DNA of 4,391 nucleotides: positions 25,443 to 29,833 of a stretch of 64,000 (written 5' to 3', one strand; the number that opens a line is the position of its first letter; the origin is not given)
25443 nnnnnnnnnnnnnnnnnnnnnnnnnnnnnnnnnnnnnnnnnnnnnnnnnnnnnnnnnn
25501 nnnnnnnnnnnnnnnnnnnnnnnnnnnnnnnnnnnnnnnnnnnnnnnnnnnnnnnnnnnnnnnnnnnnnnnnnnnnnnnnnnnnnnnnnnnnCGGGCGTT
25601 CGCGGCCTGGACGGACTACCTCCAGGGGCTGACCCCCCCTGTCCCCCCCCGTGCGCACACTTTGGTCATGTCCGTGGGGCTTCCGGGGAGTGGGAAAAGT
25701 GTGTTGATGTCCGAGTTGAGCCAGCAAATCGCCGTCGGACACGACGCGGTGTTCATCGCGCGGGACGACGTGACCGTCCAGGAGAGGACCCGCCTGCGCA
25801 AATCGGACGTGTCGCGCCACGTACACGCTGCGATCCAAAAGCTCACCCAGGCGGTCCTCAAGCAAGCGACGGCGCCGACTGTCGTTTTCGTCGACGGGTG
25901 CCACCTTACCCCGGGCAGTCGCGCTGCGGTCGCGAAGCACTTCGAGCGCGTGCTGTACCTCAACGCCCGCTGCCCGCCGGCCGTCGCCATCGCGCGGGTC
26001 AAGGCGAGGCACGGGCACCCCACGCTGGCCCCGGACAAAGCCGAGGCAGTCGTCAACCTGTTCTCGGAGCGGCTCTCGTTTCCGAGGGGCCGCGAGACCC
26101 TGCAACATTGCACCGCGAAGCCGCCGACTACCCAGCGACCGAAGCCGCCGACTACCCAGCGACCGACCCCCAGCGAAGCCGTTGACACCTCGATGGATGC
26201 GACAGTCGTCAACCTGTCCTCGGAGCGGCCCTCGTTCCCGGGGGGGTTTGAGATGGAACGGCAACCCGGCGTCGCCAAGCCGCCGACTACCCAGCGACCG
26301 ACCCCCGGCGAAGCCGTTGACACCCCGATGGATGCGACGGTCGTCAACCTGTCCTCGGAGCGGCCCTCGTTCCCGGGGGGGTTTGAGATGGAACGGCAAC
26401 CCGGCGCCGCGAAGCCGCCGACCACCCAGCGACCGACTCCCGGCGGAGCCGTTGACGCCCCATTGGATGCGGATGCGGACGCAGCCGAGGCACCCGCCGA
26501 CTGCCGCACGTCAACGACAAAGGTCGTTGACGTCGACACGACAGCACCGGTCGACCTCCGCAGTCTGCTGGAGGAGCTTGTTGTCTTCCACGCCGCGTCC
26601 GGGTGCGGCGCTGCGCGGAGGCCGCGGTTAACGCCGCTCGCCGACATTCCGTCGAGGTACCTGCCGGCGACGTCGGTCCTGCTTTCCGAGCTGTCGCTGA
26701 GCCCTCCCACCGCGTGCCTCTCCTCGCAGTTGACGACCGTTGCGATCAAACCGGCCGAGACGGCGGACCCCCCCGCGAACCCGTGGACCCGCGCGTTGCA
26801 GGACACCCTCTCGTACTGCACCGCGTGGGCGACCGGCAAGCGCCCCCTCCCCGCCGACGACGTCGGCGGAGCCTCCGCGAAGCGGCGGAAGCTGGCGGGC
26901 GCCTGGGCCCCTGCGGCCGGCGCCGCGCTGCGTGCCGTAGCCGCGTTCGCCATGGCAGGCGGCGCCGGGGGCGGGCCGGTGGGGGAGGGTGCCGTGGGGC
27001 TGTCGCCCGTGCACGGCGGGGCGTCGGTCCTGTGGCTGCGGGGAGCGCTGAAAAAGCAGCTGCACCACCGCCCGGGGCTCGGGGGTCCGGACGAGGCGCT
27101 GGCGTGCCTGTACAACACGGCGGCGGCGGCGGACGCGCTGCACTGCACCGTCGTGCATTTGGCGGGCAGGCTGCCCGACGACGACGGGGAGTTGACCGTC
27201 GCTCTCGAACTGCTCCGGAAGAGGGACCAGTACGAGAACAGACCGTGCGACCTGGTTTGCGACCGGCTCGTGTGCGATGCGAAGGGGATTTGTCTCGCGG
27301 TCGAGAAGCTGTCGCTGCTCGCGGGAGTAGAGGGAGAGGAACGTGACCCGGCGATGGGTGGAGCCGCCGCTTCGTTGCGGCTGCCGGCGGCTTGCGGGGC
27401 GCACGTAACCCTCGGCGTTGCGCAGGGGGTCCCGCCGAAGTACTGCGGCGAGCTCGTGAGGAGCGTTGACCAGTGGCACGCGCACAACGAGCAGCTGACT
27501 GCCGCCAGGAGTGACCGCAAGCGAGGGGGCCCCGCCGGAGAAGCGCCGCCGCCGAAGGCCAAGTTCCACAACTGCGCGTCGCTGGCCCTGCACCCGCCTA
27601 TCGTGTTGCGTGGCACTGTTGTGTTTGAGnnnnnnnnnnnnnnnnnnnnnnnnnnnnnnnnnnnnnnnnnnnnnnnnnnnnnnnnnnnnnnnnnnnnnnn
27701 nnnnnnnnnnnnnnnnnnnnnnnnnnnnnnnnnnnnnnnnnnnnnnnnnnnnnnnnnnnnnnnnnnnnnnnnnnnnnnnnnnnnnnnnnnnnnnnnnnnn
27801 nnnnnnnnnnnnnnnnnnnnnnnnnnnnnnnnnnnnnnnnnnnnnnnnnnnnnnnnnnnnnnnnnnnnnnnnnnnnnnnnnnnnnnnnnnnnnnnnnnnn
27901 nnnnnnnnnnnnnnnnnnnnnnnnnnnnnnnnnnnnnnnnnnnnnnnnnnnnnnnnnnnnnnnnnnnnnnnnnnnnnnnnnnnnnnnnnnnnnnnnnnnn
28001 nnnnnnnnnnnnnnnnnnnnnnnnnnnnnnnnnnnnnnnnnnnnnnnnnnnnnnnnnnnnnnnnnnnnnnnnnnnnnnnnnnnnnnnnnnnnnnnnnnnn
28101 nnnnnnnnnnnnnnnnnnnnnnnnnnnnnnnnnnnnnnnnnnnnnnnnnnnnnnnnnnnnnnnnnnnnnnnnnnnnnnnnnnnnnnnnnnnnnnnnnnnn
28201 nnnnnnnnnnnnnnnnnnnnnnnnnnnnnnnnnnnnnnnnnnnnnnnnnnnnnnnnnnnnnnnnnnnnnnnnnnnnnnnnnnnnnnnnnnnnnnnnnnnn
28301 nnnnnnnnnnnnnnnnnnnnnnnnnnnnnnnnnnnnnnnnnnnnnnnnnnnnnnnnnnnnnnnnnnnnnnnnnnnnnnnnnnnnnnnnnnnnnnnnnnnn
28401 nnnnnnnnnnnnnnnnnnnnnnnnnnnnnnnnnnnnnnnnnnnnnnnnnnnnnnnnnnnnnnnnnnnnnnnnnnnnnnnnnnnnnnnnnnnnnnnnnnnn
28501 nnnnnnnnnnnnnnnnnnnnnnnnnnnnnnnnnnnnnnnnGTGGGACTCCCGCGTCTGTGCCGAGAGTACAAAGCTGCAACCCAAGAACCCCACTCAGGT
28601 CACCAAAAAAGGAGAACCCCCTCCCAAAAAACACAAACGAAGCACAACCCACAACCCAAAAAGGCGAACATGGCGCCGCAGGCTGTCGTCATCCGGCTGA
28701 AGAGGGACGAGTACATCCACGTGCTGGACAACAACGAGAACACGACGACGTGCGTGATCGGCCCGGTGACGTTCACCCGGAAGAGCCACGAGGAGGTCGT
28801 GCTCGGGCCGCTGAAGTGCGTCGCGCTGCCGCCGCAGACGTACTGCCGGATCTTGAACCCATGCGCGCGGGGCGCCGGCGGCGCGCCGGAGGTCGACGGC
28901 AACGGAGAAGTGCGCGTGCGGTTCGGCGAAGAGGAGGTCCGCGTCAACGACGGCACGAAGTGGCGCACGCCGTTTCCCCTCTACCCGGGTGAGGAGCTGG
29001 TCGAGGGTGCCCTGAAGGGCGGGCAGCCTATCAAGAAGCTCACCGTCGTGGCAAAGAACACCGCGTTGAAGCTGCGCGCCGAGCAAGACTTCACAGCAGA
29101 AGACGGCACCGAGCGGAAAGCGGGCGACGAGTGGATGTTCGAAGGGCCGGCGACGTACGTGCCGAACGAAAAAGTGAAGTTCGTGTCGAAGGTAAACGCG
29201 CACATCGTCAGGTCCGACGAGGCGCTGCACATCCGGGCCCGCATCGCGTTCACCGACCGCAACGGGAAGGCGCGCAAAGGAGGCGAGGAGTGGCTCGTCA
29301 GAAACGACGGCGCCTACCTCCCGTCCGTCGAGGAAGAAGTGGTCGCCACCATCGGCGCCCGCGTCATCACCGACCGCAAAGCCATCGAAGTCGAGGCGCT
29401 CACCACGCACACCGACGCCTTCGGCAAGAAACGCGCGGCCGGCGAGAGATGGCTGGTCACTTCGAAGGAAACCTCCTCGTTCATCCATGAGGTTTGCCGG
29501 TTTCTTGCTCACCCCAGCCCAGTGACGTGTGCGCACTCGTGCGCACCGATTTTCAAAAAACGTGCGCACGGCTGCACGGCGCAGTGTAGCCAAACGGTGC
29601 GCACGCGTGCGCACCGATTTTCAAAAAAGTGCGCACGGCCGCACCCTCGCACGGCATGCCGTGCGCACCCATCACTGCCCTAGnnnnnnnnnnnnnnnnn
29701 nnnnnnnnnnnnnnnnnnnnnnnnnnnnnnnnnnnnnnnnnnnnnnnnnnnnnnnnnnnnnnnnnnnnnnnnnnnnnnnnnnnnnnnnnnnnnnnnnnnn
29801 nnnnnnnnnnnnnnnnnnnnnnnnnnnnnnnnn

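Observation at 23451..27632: Trl1-type three-domain tRNA ligase / RNA-repair gene, expanded by low-complexity insertions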

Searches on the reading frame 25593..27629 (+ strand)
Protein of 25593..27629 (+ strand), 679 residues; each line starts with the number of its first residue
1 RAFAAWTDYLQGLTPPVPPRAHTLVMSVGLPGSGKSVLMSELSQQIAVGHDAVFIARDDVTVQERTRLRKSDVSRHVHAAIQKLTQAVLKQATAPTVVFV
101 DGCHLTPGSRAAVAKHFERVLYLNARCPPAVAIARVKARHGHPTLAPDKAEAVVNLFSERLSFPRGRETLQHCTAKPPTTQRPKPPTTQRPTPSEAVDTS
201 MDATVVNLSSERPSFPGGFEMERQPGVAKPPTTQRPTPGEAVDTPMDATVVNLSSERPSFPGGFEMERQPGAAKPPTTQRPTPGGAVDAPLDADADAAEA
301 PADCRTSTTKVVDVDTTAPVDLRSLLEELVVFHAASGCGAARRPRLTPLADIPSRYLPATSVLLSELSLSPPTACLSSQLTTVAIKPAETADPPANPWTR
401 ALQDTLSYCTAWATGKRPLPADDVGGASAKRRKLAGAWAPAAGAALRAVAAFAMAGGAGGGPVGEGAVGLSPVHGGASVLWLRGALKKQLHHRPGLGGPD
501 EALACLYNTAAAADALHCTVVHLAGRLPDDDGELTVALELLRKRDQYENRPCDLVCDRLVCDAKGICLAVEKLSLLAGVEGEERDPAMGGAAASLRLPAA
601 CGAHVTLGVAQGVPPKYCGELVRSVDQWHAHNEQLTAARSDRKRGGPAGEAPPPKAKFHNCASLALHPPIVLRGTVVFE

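Call 55: predict_structure(alignment_id=A6)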
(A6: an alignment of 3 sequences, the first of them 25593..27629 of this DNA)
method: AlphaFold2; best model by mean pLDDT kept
length: 679 residues; sequences in the alignment: 3
mean_pLDDT: 39.6   pTM: 0.25
mean pLDDT of the five models: 39.6, 39.1, 36.0, 32.6, 32.4
residues with pLDDT >= 90: 0; 70-90: 3; 50-70: 147; < 50: 529
segments of 3 or more residues with pLDDT < 50: 1-7, 12-15, 17-22, 28-34, 36-38, 46-51, 92-96, 102-109, 123-132, 134-147, 157-224, 226-229, 231-392, 394-527, 561-565, 577-592, 600-602, 606-642, 644-662
pLDDT, mean of each block of 10 residues (from residue 1): 47 47 48 47 50 55 61 57 58 50 47 51 47 45 43 51 34 29 27 26 23 30 38 38 29 23 27 27 27 24 26 34 36 27 26 28 31 29 35 40 40 36 37 36 32 31 30 27 30 33 32 30 41 58 63 62 53 58 41 56 45 33 40 46 46 35 50 56
secondary structure, 60 per line:
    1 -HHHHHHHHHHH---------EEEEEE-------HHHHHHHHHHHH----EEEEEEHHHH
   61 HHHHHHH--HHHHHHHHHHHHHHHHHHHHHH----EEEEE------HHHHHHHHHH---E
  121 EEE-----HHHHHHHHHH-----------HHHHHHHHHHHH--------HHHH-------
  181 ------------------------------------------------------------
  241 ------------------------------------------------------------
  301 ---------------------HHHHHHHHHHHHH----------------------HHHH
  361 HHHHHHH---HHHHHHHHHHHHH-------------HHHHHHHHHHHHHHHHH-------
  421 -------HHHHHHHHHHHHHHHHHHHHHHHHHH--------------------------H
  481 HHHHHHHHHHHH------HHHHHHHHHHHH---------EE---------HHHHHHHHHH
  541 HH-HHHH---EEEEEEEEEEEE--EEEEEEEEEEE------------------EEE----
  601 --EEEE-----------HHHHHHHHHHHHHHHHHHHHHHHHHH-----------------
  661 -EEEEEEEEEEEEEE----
elements in order (helices of 4 or more, strands of 3 or more residues): H2-12 E22-27 H35-46 E51-56 H57-67 H70-91 E96-100 H107-116 E120-123 H129-138 H150-161 H170-173 H322-334 H357-367 H371-383 H397-413 H428-453 H480-492 H499-510 H531-542 H544-547 E551-562 E565-575 E594-596 E603-606 H618-643 E662-675

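Call 81: fold_search(model_id=the predicted structure, library=pdb)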
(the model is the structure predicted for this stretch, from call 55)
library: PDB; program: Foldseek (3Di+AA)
matches with E <= 10: 1121; with E <= 0.001: 0
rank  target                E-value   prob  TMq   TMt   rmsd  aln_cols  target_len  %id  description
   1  4qgs                  2.6e-02  0.25  0.09  0.14  11.7       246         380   11  Substrate and cofactor-free form of the Aldehyde Reductase YqhD from E. coli. (released 2015-05-06)
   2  1zjc                  3.7e-02  0.72  0.14  0.21   8.7       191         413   12  Aminopeptidase S from S. aureus (released 2005-06-07)
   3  1qo0_E                4.5e-02  0.25  0.09  0.24  18.4       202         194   14  Amide receptor of the amidase operon of Pseudomonas aeruginosa (AmiC) complexed with the negative regulator AmiR. (released 1999-12-23)
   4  3gx1_B                4.7e-02  0.72  0.12  0.42   8.1       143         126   18  Crystal structure of a domain of lin1832 from Listeria innocua (released 2009-04-21)
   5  4n0p_G                5.0e-02  0.30  0.10  0.29   8.3       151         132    9  Crystal structure of a pilus assembly protein CpaE (CC_2943) from Caulobacter crescentus CB15 at 1.75 A resolution (PS (released 2013-11-27)
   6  9cgc_L                5.3e-02  0.30  0.11  0.17  17.1       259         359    8  Yeast 26S proteasome non-substrate-engaged (S1 state) (released 2025-07-09)
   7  6vg7_MODEL_1_A        5.7e-02  0.77  0.11  0.47   7.9       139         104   14  De novo designed Rossmann fold protein ROS2_49223 (released 2020-08-19)
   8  6z4c_B                5.7e-02  0.54  0.10  0.35   7.3       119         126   12  The structure of the N-terminal domain of RssB from E. coli (released 2020-07-29)
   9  4n0p_A                5.7e-02  0.41  0.11  0.30   8.0       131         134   11  Crystal structure of a pilus assembly protein CpaE (CC_2943) from Caulobacter crescentus CB15 at 1.75 A resolution (PS (released 2013-11-27)
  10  6aqe_A                5.7e-02  0.30  0.11  0.22  20.0       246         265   12  Crystal structure of PPK2 in complex with Mg ATP (released 2019-01-16)
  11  3c3m                  8.2e-02  0.30  0.10  0.30  10.0       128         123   10  Crystal structure of the N-terminal domain of response regulator receiver protein from Methanoculleus marisnigri JR1 (released 2008-02-05)
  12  4lgm                  8.2e-02  0.30  0.12  0.24  14.9       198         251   14  Crystal Structure of Sulfolobus solfataricus Vps4 (released 2013-11-06)
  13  3fvw_A                8.2e-02  0.28  0.10  0.26  11.7       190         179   10  Crystal structure of the Q8DWD8_STRMU protein from Streptococcus mutans. Northeast Structural Genomics Consortium targ (released 2009-02-10)
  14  4icr_A                8.7e-02  0.33  0.11  0.16  10.4       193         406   14  Structural basis for substrate recognition and reaction mechanism of bacterial aminopeptidase peps (released 2013-10-23)
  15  4n0p_C                8.7e-02  0.23  0.09  0.25   7.9       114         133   10  Crystal structure of a pilus assembly protein CpaE (CC_2943) from Caulobacter crescentus CB15 at 1.75 A resolution (PS (released 2013-11-27)
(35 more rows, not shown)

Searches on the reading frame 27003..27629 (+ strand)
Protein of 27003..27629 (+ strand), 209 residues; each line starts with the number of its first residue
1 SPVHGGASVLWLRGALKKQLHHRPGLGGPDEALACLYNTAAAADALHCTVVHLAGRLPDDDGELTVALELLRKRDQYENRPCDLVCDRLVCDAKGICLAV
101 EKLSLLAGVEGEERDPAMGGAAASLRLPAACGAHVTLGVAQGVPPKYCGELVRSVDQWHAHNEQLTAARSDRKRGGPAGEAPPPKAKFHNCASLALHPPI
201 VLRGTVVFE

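Call 69: search_protein_families(library=pfam, proteins=[window:27003-27629:+], max_evalue=1)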
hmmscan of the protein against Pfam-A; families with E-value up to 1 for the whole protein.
seq(209 aa): 1 family
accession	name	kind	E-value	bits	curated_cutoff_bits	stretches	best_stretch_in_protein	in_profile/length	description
PF08302.16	tRNA_lig_CPD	-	0.032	14.2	23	1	77-162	159-224/250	Fungal tRNA ligase phosphodiesterase domain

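Call 77: search_solved_structures(query=A7, max_evalue=1, show_alignments=2)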
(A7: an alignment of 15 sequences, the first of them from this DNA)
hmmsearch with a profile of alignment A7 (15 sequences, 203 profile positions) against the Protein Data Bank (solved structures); distinct sequences matched with E-value up to 1: 28.
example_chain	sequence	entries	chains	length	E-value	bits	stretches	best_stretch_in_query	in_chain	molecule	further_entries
2i3e_A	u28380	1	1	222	4e-06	29.9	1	28-141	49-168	G-RICH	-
2yq9_A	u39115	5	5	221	0.00011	25.2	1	34-141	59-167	2', 3'-CYCLIC-NUCLEOTIDE 3'-PHOSPHODIESTERASE | 2', 3'-CYCLIC NUCLEOTIDE 3'-PHOSPHODIESTERASE | 2',3'-cyclic-nucleotide 3'-phosphodiesterase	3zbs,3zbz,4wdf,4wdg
4wdb_A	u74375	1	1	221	0.00013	24.9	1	34-140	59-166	2',3'-cyclic-nucleotide 3'-phosphodiesterase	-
9etl_A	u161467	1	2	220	0.00015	24.7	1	34-140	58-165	2',3'-cyclic-nucleotide 3'-phosphodiesterase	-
9ert_A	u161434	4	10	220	0.0002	24.3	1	34-140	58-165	2',3'-cyclic-nucleotide 3'-phosphodiesterase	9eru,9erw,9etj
2xmi_A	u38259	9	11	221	0.0002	24.3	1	34-140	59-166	2', 3'-CYCLIC-NUCLEOTIDE 3'-PHOSPHODIESTERASE | 2', 3'-CYCLIC NUCLEOTIDE 3'-PHOSPHODIESTERASE | 2,3-CYCLIC NUCLEOTIDE 3'-PHOSPHODIESTERASE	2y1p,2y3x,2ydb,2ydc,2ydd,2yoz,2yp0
4wdh_A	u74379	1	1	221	0.0002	24.3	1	34-140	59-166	2',3'-cyclic-nucleotide 3'-phosphodiesterase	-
4wex_A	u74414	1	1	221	0.0002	24.3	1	34-140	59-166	2',3'-cyclic-nucleotide 3'-phosphodiesterase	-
4wda_A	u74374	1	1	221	0.00024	24.1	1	34-140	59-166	2',3'-cyclic-nucleotide 3'-phosphodiesterase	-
4wcc_A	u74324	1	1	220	0.00028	23.8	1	34-140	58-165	2',3'-cyclic-nucleotide 3'-phosphodiesterase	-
7qzs_A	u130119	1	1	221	0.00034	23.5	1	34-139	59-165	2',3'-cyclic-nucleotide 3'-phosphodiesterase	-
1woj_A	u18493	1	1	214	0.00047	23.1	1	41-139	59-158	2',3'-cyclic-nucleotide 3'-phosphodiesterase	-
2ilx_A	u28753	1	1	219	0.00065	22.6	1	35-140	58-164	2',3'-cyclic-nucleotide 3'-phosphodiesterase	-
7qzk_A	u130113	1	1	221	0.00097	22.1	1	34-140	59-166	2',3'-cyclic-nucleotide 3'-phosphodiesterase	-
4wc9_A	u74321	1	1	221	0.0022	20.9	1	34-140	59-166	2',3'-cyclic-nucleotide 3'-phosphodiesterase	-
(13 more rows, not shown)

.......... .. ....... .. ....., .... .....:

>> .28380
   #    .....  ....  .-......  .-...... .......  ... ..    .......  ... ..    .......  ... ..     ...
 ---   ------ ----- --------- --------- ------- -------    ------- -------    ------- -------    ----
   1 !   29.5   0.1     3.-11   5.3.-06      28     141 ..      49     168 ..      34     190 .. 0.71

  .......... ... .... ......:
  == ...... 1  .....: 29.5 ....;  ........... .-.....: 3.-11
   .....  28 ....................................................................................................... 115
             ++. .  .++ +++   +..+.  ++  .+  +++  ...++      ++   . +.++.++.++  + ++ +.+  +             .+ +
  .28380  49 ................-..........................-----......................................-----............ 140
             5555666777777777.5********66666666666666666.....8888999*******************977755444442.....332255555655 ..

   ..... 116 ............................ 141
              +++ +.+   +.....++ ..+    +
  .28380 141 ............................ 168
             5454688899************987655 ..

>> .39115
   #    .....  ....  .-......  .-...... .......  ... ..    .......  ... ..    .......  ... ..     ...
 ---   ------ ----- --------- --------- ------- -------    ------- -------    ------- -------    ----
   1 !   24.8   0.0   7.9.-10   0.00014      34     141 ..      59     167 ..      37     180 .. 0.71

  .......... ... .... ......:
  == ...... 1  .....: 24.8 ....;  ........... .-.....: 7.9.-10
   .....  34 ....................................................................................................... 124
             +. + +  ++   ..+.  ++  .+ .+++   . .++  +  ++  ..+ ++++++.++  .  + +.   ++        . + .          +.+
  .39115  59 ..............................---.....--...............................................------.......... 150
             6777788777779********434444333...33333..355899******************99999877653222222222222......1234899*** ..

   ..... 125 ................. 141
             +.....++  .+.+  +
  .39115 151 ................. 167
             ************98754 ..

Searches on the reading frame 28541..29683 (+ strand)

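Call 61: search_protein_families(library=pfam, proteins=[window:28541-29683:+], max_evalue=0.0001)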
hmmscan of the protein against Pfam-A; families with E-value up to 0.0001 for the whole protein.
window:28541-29683:+ (380 aa): 2 families
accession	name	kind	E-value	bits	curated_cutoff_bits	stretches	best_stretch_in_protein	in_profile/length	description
PF01505.23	Vault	-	9.3e-44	147.6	27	3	168-208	1-41/42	Major Vault Protein repeat domain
PF17794.6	Vault_2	-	2.6e-17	63.5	23.6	1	94-155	2-58/60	Major Vault Protein repeat domain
